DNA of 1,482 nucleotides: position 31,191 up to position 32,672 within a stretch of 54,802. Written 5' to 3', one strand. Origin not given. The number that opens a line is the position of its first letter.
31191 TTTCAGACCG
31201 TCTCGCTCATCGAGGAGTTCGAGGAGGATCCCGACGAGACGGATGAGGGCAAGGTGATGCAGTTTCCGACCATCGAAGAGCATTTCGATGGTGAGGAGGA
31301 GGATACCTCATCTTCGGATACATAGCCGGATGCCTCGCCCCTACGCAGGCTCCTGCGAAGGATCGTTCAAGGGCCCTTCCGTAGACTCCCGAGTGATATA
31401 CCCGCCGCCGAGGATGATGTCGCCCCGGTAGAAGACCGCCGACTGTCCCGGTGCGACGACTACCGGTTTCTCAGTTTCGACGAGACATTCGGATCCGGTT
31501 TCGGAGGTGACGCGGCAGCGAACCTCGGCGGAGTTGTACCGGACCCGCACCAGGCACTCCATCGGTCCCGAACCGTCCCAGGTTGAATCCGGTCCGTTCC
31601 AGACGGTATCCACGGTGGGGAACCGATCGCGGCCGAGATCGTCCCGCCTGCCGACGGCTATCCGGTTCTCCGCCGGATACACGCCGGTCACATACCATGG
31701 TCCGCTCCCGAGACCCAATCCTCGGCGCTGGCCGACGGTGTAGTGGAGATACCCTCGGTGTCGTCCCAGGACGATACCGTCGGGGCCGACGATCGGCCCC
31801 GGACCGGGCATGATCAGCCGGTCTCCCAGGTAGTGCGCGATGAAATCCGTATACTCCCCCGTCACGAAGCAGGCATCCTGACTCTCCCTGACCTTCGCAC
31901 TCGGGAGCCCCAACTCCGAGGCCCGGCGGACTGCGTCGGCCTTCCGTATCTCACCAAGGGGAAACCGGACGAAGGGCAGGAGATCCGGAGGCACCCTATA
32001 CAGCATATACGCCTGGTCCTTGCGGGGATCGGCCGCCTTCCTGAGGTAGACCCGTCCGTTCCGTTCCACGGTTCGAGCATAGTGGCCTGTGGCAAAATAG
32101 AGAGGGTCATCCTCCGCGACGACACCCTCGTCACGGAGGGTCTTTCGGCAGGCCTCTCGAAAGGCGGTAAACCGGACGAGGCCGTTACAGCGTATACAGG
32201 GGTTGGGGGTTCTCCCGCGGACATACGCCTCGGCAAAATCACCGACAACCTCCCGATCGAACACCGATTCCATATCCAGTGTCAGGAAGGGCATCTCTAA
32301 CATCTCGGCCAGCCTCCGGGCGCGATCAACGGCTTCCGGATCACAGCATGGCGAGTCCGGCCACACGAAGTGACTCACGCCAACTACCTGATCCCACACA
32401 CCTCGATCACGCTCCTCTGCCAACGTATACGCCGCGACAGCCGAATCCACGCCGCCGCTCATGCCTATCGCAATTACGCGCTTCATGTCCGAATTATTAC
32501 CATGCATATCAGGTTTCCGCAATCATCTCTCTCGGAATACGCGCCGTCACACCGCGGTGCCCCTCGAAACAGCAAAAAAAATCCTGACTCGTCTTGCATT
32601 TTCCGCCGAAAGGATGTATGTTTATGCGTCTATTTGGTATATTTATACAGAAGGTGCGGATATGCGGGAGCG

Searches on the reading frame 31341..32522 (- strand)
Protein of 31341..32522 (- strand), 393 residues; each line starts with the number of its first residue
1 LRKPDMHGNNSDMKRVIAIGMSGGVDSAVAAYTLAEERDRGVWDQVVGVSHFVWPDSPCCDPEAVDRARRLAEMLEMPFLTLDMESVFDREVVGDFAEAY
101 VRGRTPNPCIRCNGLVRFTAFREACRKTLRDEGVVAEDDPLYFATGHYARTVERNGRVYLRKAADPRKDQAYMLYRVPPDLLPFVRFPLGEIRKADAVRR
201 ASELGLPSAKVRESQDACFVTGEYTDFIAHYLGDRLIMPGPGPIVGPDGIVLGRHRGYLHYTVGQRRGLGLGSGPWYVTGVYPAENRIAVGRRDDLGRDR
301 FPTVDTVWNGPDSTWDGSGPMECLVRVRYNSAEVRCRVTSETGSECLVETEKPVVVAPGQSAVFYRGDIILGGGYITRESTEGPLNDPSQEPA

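Call 44: search_protein_families(library=pfam, proteins=[window:31341-32522:-])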
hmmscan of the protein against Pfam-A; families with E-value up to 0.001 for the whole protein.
window:31341-32522:- (393 aa): 4 families
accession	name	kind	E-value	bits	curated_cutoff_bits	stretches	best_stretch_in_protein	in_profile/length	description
PF03054.22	tRNA_Me_trans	-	1.8e-47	162.1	20.6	1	17-221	3-201/202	tRNA methyl transferase HUP domain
PF20259.3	tRNA_Me_trans_M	-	4.9e-17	61.7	27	1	226-292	2-66/66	tRNA methyl transferase PRC-barrel domain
PF20258.4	tRNA_Me_trans_C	-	1.5e-15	57.7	20.6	1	304-376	7-77/77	Aminomethyltransferase beta-barrel domain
PF02540.23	NAD_synthase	-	0.00037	20.2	21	1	14-88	19-85/242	NAD synthase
